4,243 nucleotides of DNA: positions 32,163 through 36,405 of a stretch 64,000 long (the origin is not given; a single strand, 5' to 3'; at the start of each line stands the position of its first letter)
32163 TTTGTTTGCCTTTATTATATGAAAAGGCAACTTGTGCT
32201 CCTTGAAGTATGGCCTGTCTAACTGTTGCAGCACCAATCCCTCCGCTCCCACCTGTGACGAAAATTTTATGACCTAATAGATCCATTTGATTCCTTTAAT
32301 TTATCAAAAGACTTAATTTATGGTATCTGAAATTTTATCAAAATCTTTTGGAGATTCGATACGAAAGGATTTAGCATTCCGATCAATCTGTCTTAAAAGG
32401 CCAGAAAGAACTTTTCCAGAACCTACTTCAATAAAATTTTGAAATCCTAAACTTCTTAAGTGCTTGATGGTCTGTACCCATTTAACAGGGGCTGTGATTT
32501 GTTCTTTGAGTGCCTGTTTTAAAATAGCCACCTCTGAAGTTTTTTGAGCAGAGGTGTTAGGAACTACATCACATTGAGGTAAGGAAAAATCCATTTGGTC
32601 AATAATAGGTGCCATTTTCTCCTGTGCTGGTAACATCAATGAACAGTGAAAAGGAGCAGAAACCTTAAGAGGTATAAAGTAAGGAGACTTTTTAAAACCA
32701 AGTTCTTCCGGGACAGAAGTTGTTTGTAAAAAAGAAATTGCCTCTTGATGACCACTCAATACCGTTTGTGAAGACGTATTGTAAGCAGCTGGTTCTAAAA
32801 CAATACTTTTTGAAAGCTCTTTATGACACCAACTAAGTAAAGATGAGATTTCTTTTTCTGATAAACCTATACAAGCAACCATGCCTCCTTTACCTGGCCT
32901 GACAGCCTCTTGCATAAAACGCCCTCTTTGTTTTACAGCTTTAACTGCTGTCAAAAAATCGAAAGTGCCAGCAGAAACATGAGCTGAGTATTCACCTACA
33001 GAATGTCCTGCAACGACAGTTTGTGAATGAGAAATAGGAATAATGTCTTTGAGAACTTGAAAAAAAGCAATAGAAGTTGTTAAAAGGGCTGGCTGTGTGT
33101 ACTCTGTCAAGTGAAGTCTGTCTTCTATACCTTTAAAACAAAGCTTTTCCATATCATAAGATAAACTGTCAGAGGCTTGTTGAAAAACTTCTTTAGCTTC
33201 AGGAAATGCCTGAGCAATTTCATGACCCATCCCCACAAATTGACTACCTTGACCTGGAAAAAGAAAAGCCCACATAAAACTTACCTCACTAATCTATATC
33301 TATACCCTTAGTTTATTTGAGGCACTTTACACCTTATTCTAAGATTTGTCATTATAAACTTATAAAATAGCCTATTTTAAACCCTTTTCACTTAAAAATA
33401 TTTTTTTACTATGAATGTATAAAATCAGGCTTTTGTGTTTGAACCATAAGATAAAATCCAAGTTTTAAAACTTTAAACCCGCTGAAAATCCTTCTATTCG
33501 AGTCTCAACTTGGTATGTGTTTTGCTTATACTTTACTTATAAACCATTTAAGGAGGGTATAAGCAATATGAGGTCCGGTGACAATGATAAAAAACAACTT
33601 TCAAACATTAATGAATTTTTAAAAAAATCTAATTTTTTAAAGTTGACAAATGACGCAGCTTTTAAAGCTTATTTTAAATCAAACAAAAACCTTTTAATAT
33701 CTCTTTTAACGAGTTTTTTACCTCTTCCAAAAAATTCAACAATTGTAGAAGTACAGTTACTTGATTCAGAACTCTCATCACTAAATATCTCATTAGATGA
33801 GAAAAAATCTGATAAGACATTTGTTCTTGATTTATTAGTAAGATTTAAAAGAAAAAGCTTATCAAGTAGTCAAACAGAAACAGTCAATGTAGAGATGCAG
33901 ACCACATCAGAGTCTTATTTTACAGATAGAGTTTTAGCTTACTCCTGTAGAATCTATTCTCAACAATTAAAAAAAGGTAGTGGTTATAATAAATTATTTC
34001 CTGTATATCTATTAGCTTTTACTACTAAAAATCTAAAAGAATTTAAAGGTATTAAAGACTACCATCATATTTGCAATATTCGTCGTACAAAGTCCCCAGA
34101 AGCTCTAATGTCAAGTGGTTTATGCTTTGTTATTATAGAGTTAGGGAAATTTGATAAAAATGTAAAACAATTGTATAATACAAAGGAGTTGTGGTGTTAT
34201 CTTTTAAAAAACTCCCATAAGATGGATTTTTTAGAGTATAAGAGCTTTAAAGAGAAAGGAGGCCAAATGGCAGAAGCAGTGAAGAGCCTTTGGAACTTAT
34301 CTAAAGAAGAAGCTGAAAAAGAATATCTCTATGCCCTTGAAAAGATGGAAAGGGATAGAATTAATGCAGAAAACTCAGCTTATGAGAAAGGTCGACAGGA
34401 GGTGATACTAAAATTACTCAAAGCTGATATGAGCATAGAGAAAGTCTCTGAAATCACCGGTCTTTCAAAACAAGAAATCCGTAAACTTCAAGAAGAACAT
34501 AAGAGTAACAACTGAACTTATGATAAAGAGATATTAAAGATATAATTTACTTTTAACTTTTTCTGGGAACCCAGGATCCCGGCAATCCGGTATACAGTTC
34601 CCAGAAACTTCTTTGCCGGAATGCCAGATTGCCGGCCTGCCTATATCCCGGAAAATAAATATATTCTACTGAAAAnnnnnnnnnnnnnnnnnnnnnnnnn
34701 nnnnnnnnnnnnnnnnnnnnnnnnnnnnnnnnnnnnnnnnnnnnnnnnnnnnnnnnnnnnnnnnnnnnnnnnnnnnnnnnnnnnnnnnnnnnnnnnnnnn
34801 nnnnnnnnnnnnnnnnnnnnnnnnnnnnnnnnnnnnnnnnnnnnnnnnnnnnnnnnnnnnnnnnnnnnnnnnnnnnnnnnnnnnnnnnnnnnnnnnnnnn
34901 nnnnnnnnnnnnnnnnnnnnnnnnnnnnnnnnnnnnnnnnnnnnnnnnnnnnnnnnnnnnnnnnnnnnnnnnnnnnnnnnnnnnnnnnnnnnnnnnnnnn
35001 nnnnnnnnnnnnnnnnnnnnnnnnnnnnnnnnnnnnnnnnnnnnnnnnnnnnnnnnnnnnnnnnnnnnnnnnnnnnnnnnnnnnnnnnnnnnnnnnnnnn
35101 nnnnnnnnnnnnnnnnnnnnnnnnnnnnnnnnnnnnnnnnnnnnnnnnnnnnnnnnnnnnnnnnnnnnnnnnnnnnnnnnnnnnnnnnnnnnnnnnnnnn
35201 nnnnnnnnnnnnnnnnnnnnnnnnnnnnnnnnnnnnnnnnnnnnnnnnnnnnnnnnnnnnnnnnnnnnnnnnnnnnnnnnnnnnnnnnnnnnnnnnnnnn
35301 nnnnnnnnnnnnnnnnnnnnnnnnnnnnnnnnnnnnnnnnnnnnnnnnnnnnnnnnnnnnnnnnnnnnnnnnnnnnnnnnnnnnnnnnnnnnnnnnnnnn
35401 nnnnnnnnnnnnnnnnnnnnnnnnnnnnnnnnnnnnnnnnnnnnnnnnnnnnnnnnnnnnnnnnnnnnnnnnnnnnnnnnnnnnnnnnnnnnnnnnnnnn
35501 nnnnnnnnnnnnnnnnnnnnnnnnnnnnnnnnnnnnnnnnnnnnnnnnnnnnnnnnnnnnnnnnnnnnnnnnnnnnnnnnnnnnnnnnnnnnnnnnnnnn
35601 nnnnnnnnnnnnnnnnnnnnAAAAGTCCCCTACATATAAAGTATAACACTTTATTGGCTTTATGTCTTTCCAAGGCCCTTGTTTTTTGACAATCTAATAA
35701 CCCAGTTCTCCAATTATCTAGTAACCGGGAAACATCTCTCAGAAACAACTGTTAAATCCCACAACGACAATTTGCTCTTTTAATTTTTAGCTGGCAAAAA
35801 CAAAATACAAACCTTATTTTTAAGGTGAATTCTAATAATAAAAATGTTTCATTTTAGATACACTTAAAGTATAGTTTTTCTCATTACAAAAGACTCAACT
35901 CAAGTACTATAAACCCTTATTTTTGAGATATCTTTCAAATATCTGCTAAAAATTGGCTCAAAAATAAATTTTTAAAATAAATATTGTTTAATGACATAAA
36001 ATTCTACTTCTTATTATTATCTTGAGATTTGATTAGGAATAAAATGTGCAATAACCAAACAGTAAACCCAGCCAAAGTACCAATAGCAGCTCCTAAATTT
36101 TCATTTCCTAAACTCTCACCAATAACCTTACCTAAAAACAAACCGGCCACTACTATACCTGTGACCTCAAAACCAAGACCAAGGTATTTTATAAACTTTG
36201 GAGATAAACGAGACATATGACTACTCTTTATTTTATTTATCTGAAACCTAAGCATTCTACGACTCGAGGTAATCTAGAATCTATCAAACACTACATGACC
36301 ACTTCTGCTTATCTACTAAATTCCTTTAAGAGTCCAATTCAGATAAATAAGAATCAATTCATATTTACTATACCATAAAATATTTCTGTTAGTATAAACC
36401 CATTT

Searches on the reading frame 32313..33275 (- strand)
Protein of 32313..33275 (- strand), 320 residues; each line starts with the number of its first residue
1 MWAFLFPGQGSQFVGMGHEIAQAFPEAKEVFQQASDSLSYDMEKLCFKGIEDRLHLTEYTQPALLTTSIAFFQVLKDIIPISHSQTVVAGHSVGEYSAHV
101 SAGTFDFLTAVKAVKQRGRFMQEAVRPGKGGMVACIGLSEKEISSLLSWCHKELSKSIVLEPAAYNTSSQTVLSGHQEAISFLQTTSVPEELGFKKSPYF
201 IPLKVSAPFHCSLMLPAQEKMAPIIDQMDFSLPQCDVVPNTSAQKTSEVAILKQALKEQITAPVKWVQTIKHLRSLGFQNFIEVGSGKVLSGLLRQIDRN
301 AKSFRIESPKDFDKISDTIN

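Call 68: search_protein_families(library=pfam, proteins=[window:32313-33275:-], max_evalue=0.00001)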
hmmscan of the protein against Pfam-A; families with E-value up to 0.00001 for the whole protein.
window:32313-33275:- (320 aa): 1 family
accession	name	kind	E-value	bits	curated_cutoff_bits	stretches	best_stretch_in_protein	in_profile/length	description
PF00698.26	Acyl_transf_1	-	7.7e-23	81.9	32.7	1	4-287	2-268/319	Acyl transferase domain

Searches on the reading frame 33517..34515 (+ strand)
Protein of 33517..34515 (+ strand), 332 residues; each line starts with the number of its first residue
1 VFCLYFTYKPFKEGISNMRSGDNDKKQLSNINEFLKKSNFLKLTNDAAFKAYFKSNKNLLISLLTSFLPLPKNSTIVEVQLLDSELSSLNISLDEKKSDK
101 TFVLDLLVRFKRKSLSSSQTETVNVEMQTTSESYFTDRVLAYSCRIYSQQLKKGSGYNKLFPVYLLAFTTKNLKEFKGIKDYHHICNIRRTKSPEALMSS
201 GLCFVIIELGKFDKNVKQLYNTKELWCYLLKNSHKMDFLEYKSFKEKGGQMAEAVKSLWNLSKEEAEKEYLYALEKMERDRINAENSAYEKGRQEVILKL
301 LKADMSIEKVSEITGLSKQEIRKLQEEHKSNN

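Call 68: search_protein_families(library=pfam, proteins=[window:33517-34515:+], max_evalue=0.00001)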
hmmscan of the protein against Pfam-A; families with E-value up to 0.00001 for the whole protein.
window:33517-34515:+ (332 aa): 1 family
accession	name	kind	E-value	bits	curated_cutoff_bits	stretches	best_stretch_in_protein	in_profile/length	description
PF12784.13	PDDEXK_2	-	2.5e-30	106.4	27.4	1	44-285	2-226/229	PD-(D/E)XK nuclease family transposase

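Call 93: find_homologous_proteins(query=window:33517-34515:+, max_evalue=1e-20)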
Query window:33517-34515:+ (332 aa): 65 proteins with E <= 1e-20 among 1689 candidates.
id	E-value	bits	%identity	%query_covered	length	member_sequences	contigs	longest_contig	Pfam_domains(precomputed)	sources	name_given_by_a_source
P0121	2.6e-173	594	88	95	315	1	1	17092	PF12784.14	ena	-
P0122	1.8e-137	476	71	92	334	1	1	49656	PF12784.14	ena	-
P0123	7.6e-133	461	69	93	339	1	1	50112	PF12784.14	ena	-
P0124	4.1e-132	458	67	93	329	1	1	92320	PF12784.14,PF27070.1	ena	-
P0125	9.5e-132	457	70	92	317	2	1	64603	PF12784.14,PF27070.1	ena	-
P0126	3.2e-126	439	82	74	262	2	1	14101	PF12784.14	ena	-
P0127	6.0e-125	435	79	77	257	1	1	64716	PF12784.14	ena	-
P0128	2.5e-123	429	64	91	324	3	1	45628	PF12784.14,PF27070.1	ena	-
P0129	5.5e-123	428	65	93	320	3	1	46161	PF12784.14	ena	-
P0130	1.2e-118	414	61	95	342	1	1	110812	PF12784.14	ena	-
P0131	2.3e-115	403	78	71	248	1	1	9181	PF12784.14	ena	-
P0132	3.3e-115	403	62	94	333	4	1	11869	PF12784.14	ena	-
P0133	2.1e-110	387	58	93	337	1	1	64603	PF12784.14,PF27070.1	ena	-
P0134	1.1e-106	375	57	92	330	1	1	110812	PF12784.14,PF27070.1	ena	-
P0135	5.9e-105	369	58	92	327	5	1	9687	PF12784.14,PF27070.1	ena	-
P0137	1.5e-102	361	51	90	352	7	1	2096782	PF12784.14,PF27070.1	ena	-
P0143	3.5e-84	301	48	91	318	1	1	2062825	PF12784.14,PF27070.1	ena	-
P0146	5.3e-80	287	49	94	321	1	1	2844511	PF12784.14,PF27070.1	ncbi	-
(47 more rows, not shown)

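Call 94: find_encoding_contigs(protein=P0137, flank=4000, max_places=3)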
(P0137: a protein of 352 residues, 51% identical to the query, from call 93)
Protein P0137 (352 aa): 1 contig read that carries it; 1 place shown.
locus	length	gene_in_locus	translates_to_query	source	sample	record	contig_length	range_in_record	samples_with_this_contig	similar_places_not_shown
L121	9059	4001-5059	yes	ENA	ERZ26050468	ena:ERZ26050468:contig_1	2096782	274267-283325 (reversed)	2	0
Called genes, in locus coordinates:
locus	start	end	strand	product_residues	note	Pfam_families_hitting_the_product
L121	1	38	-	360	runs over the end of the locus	PF12784:PDDEXK_2, PF09811:Yae1_N (faint), PF27070:HTH_Rpn_C (weak)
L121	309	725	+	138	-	PF06825:HSBP1 (weak)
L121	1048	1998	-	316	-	-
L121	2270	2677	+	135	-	-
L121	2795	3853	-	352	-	PF01609:DDE_Tnp_1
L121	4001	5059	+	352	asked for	PF12784:PDDEXK_2, PF27070:HTH_Rpn_C (weak)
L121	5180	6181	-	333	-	PF04754:Transposase_31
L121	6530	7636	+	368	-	PF12784:PDDEXK_2, PF09811:Yae1_N (faint), PF27070:HTH_Rpn_C (weak)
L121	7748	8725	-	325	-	PF04754:Transposase_31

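Call 95: find_encoding_contigs(protein=P0146, flank=4000, max_places=2)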
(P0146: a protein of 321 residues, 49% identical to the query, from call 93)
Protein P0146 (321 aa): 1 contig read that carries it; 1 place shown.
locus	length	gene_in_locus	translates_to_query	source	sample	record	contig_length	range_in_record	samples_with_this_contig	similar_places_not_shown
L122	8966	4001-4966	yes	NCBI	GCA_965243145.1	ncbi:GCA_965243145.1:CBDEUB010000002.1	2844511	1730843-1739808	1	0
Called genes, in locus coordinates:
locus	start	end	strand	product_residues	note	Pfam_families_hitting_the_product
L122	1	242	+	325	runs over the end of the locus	PF00142:Fer4_NifH (weak), PF01656:CbiA, PF02374:ArsA_ATPase (weak), PF06564:CBP_BcsQ (weak), PF09140:MipZ (faint), PF10609:ParA, PF13614:AAA_31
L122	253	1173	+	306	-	PF02195:ParB_N, PF17762:HTH_ParB, PF23552:ParB_C (weak)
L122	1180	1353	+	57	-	-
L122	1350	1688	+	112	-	PF04519:Bactofilin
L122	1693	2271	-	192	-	PF26618:DUF8196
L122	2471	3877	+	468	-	PF03781:FGE-sulfatase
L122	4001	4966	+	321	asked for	PF12784:PDDEXK_2, PF27070:HTH_Rpn_C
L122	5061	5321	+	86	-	PF27070:HTH_Rpn_C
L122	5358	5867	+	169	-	PF00570:HRDC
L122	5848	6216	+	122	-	PF22296:bAvd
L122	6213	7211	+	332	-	PF00078:RVT_1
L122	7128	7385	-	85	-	-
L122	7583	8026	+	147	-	PF00430:ATP-synt_B (weak)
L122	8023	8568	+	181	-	PF00430:ATP-synt_B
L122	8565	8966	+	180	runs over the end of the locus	PF00213:OSCP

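Call 96: find_encoding_contigs(protein=P0143, flank=4000, max_places=2)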
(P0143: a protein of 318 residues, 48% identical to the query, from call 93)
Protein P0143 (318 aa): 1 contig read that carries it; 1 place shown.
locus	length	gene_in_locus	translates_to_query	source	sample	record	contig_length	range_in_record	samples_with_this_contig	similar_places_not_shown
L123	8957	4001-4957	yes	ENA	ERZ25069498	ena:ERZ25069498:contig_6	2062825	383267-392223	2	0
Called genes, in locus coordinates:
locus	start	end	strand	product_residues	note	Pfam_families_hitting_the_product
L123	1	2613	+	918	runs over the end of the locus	PF02368:Big_2 (faint), PF16640:Big_3_5 (faint), PF05345:He_PIG, PF26182:Ig_NUP210_5th (weak)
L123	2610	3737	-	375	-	PF00023:Ank (faint), PF12796:Ank_2 (faint), PF13637:Ank_4 (faint), PF13857:Ank_5 (faint)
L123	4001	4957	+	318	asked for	PF12784:PDDEXK_2, PF27070:HTH_Rpn_C (weak)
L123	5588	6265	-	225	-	-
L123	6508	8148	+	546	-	PF01609:DDE_Tnp_1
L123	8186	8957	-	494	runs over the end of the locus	-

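Call 97: find_encoding_contigs(protein=P0122, flank=4000, max_places=2)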
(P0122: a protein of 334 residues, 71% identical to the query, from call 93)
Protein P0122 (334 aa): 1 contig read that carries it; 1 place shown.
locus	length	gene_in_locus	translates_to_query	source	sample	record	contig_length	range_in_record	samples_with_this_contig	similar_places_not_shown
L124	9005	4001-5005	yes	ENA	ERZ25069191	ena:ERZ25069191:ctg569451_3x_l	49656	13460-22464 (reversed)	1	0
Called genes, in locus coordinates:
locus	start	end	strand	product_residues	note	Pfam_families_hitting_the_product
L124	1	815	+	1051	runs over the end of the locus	-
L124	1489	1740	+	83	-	-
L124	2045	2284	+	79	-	PF00023:Ank (weak), PF12796:Ank_2, PF13606:Ank_3 (faint), PF13637:Ank_4 (faint), PF13857:Ank_5 (weak)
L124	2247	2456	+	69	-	PF12796:Ank_2, PF13606:Ank_3 (faint), PF13637:Ank_4 (weak), PF13857:Ank_5 (weak), PF00023:Ank (weak)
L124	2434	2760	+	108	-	PF12796:Ank_2, PF13606:Ank_3 (faint), PF00023:Ank (faint), PF13637:Ank_4 (weak), PF13857:Ank_5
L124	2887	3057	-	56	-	-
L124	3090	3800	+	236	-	-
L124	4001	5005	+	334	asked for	PF12784:PDDEXK_2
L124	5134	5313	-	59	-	-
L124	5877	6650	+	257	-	PF07963:N_methyl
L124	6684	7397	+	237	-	PF07963:N_methyl (weak)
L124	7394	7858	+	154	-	-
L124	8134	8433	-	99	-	PF05635:23S_rRNA_IVP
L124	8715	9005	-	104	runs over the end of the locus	PF13310:Virulence_RhuM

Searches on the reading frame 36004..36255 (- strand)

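Call 10: search_protein_families(library=pfam, proteins=[window:36004-36255:-])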
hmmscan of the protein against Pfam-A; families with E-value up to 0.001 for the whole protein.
window:36004-36255:- (83 aa): 1 family
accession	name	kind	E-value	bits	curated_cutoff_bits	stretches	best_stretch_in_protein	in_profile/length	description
PF09527.15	ATPase_gene1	-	0.00029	21.3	26.6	1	22-68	2-48/54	Putative F0F1-ATPase subunit Ca2+/Mg2+ transporter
